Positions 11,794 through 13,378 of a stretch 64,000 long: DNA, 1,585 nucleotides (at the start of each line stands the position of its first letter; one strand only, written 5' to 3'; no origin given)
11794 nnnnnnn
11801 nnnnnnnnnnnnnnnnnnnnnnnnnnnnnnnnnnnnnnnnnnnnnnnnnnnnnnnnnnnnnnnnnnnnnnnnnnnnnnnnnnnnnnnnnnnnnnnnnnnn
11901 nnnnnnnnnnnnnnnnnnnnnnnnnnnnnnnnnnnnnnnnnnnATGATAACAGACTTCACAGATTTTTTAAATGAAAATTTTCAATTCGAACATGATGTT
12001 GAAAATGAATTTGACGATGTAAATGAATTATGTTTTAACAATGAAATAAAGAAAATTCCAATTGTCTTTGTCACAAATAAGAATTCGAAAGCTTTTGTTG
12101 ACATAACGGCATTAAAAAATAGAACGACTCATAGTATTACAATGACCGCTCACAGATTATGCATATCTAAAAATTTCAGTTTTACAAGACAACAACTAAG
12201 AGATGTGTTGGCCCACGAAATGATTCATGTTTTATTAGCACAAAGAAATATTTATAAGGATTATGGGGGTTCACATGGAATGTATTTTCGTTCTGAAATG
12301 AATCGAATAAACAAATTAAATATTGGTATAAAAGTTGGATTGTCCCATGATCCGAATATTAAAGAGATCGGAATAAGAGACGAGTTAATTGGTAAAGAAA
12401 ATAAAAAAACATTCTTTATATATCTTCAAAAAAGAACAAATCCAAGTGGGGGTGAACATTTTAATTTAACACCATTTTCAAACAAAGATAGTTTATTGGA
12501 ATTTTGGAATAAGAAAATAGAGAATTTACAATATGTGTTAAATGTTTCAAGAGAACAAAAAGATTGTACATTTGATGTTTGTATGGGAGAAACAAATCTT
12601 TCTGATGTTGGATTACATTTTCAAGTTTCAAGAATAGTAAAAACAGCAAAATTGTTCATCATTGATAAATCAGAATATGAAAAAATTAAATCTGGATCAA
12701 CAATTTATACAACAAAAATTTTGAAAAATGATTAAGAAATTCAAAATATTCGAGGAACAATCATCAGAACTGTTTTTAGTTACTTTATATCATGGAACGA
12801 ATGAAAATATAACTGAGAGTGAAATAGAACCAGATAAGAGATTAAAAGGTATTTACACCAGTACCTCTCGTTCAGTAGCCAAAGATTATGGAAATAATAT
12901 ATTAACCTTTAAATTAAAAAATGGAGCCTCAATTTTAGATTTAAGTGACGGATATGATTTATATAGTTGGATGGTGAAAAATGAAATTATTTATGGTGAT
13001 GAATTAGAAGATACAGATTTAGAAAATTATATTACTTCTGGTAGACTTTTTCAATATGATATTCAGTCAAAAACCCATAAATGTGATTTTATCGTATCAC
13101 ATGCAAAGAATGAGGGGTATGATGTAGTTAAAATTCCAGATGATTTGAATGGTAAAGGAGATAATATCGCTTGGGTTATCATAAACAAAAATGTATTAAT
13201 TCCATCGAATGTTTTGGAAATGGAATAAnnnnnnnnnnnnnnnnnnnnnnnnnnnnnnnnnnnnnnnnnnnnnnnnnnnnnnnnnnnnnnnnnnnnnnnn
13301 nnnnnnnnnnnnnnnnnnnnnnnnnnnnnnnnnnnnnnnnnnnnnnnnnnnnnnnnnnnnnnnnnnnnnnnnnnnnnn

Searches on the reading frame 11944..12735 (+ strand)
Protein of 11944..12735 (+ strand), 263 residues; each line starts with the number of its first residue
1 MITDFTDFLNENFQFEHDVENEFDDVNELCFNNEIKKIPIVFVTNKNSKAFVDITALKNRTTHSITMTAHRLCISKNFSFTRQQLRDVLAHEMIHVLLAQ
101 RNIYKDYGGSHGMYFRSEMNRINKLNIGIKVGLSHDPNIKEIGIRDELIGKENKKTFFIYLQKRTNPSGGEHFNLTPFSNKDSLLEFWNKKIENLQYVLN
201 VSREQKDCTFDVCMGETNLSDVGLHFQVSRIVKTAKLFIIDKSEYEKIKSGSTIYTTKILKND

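Call 73: search_protein_families(library=pfam, proteins=[window:11944-12735:+], max_evalue=0.001)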
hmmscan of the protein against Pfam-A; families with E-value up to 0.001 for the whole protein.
window:11944-12735:+ (263 aa): 1 family
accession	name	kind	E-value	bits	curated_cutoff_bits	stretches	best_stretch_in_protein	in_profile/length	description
PF10263.15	SprT-like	-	4.1e-08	33.5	25.6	1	23-130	5-103/108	SprT-like family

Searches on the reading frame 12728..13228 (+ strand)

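Call 73: search_protein_families(library=pfam, proteins=[window:12728-13228:+], max_evalue=0.001)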
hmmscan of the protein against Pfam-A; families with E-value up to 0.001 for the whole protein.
window:12728-13228:+ (166 aa): 1 family
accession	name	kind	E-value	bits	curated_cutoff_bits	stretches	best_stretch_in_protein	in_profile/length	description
PF18760.7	ART-PolyVal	-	3.6e-06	28.2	31.2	1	18-138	7-115/140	ADP-Ribosyltransferase in polyvalent proteins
